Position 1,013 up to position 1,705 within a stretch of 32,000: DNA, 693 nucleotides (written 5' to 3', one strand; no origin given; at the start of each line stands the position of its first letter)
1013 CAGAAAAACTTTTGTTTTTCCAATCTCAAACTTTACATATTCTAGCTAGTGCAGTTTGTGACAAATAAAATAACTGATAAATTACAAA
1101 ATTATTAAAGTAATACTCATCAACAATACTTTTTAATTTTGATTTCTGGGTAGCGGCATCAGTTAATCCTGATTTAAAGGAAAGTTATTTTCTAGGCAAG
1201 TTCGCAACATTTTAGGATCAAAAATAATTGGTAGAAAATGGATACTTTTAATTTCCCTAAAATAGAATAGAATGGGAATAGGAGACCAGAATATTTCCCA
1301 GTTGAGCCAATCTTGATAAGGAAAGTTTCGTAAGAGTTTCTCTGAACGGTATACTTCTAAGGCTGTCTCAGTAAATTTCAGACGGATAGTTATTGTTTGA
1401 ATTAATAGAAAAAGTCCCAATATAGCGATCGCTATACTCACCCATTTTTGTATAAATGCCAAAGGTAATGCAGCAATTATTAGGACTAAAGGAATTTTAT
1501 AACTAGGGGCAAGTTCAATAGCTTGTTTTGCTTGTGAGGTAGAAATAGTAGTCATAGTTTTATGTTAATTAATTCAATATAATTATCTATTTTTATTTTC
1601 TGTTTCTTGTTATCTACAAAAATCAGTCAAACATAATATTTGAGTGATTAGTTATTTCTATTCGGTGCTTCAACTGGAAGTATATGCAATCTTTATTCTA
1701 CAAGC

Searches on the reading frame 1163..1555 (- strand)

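Call 56: search_protein_families(library=pfam, proteins=[window:1163-1555:-], max_evalue=0.001)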
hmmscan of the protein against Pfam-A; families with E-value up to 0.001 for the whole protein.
window:1163-1555:- (130 aa): 1 family
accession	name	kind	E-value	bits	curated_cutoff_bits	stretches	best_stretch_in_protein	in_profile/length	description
PF11317.13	DUF3119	-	1.8e-49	167.2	25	1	13-125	1-113/114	Protein of unknown function (DUF3119)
